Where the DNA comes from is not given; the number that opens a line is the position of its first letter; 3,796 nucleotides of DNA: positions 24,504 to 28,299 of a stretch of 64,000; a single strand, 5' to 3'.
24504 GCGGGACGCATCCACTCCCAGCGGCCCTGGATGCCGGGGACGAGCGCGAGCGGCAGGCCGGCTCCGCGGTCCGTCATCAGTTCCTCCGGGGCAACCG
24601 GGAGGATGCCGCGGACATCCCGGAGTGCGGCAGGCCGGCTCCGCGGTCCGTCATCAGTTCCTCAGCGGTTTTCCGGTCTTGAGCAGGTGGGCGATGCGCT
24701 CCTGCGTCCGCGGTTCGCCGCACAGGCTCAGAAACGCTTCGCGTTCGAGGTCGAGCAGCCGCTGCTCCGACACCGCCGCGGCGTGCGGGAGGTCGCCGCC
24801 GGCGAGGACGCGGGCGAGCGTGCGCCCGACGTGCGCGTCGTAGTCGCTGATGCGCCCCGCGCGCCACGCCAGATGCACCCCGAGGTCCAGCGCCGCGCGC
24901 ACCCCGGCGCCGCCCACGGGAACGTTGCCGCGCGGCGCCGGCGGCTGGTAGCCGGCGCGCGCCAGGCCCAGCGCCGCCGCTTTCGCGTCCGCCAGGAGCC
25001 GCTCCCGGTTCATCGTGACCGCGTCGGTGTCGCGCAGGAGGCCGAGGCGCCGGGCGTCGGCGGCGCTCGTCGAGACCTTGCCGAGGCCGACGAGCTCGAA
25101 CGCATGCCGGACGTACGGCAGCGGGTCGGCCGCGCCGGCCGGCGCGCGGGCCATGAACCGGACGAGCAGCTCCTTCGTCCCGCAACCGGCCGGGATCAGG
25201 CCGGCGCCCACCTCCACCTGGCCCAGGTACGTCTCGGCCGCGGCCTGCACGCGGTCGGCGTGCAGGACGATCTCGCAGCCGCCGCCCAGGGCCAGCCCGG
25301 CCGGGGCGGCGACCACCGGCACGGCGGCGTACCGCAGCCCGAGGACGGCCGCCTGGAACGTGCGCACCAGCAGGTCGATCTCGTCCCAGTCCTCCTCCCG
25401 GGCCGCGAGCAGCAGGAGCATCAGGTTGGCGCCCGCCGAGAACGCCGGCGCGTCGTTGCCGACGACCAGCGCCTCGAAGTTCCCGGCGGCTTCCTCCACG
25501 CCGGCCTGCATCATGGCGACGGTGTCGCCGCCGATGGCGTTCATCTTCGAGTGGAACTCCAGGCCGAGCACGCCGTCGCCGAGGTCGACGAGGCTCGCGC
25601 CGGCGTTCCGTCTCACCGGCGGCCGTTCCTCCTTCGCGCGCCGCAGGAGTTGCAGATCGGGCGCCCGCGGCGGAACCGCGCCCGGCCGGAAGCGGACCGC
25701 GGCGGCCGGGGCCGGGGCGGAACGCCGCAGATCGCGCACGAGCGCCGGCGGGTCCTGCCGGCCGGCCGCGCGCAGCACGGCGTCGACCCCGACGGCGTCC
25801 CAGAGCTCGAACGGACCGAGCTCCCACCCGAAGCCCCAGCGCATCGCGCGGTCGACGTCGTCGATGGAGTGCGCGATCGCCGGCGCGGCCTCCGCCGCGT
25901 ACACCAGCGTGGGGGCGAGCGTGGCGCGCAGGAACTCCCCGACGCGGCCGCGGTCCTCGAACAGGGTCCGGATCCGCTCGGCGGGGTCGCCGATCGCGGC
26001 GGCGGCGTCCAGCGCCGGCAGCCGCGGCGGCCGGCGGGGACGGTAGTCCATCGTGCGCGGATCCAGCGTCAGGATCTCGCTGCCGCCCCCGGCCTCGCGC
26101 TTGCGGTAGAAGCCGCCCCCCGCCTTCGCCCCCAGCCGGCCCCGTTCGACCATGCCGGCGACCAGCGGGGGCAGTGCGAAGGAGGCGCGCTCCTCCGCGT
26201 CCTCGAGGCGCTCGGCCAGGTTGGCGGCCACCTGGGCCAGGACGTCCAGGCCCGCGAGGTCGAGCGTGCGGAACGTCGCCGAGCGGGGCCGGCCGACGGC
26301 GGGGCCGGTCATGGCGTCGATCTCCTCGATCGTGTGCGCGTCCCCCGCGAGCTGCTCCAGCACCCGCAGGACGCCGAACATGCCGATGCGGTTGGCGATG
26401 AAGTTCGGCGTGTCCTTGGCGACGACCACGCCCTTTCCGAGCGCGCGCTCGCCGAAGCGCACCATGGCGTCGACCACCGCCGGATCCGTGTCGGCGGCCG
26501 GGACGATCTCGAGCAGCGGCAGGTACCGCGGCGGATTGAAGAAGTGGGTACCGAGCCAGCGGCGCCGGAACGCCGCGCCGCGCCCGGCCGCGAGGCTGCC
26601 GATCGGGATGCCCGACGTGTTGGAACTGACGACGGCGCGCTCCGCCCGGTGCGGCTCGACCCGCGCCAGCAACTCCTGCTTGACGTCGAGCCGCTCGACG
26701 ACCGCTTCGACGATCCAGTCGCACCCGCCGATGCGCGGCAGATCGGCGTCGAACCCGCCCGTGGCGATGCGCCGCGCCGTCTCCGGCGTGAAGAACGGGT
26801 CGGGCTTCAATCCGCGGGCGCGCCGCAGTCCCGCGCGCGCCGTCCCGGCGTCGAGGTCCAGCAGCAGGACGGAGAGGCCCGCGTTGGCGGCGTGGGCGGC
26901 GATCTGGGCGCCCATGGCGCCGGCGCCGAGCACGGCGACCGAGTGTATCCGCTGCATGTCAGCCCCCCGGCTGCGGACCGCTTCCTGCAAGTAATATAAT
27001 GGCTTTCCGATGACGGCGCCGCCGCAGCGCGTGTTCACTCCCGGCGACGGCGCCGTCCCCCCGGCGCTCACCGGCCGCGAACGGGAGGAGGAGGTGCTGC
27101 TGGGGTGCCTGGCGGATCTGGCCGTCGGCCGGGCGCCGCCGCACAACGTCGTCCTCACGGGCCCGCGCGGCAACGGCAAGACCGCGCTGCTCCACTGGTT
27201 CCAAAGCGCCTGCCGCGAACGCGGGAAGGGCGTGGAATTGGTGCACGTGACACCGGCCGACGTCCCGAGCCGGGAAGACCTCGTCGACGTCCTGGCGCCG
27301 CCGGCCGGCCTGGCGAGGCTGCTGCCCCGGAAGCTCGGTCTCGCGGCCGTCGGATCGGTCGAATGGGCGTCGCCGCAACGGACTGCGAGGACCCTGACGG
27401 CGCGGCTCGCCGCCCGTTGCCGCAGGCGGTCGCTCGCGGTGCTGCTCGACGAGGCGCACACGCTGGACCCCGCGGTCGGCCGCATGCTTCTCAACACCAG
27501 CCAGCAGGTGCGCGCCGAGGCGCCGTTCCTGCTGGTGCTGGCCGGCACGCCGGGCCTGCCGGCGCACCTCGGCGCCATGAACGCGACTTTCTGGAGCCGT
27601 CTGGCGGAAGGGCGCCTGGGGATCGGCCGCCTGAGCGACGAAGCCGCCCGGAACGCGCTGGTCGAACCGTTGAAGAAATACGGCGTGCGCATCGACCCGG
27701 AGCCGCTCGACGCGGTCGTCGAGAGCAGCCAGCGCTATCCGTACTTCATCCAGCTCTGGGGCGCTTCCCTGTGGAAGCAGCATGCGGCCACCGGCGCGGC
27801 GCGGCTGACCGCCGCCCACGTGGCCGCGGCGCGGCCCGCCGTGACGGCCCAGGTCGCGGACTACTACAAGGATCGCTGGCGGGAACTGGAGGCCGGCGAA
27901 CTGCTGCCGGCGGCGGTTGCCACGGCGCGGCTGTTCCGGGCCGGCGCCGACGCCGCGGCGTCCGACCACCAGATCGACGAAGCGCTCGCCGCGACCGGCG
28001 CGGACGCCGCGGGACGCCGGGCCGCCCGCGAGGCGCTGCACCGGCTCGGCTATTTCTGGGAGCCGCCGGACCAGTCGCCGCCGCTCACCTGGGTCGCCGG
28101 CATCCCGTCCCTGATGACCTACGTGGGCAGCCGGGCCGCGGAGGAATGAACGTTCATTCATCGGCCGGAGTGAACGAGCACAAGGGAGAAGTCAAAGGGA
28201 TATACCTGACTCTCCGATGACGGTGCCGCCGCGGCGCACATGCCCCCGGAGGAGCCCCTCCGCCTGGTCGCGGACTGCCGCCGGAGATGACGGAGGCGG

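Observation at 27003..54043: Three small accessory cassettes share one architecture: gene(s) bracketed by 25-47-bp direct repeats that copy the edge of a backbone gene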

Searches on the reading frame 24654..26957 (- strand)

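Call 10: search_protein_families(library=pfam, proteins=[window:24654-26957:-], max_evalue=0.01)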
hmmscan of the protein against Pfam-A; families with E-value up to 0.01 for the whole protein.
window:24654-26957:- (767 aa): 5 families
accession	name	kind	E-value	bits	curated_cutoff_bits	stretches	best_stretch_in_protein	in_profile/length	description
PF02737.24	3HCDH_N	-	2.4e-42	145.3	22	1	6-183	1-180/180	3-hydroxyacyl-CoA dehydrogenase, NAD binding domain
PF00725.27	3HCDH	-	6.3e-22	78.4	22.1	2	186-285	2-96/97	3-hydroxyacyl-CoA dehydrogenase, C-terminal domain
PF00378.25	ECH_1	-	4.2e-11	43.1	27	1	465-597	8-140/251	Enoyl-CoA hydratase/isomerase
PF16113.10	ECH_2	-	9.4e-07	29.1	27.2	1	463-598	3-139/335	Enoyl-CoA hydratase/isomerase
PF03446.21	NAD_binding_2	-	0.0046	17.4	21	1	7-41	2-36/161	NAD binding domain of 6-phosphogluconate dehydrogenase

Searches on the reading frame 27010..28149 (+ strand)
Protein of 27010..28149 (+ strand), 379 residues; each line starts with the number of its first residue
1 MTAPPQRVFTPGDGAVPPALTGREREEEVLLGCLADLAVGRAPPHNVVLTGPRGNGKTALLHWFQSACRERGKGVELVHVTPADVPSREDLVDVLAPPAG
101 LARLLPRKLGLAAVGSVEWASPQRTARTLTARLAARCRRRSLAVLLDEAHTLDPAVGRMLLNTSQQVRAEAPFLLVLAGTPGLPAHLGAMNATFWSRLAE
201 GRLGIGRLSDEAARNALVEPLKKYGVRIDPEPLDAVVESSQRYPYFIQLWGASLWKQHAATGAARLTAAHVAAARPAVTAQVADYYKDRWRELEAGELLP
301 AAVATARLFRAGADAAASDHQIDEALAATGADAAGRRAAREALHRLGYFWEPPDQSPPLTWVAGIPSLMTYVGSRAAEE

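Call 10: search_protein_families(library=pfam, proteins=[window:27010-28149:+], max_evalue=0.01)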
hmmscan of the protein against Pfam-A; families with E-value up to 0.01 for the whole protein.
window:27010-28149:+ (379 aa): 6 families
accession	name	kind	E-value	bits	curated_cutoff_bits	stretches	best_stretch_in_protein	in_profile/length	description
PF13191.12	AAA_16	-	2.8e-11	44.7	32.6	1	20-175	2-166/167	AAA ATPase domain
PF13401.12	AAA_22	-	8e-10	39.6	27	1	47-184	8-127/130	AAA domain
PF05673.19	DUF815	-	0.00018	21.2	23.8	1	20-96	30-103/249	Protein of unknown function (DUF815)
PF13604.12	AAA_30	-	0.00065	19.9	27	1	47-169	21-117/191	AAA domain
PF20703.3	nSTAND1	-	0.0012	19.1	27.1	1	22-311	18-289/379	Novel STAND NTPase 1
PF24389.1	ORC-CDC6-like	-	0.0096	15.1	27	0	44-66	32-54/571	ORC-CDC6-like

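Call 52: search_protein_families(library=padloc, proteins=[window:27010-28149:+], max_evalue=0.01)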
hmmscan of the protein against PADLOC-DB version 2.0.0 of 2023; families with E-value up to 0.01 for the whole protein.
window:27010-28149:+ (379 aa): 0 families

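Call 79: search_protein_families(library=ncbifam, proteins=[window:27010-28149:+], max_evalue=0.1)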
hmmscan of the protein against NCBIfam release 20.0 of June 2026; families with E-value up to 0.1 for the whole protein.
window:27010-28149:+ (379 aa): 6 families
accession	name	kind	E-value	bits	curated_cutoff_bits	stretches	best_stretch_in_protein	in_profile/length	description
TIGR03420.1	DnaA_homol_Hda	equivalog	6e-05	22.7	194.8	0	140-233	90-184/226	DnaA regulatory inactivator Hda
TIGR02928.1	TIGR02928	subfamily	0.00024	20.1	181.3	1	16-96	13-96/366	orc1/cdc6 family replication initiation protein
TIGR00750.1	lao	equivalog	0.012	14.8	240.75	1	40-83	32-73/300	methylmalonyl Co-A mutase-associated GTPase MeaB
NF047389.1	ATPase_Sll1717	subfamily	0.014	14.5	75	1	45-88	30-69/454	P-loop ATPase, Sll1717 family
NF000362.1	self_GT_OleI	exception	0.019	14.1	700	1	236-343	306-416/424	OleI family self-immunity macrolide glycosyltransferase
NF053860.1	DS41_1_antiphage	equivalog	0.043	12.8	370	1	44-69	39-64/448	anti-phage protein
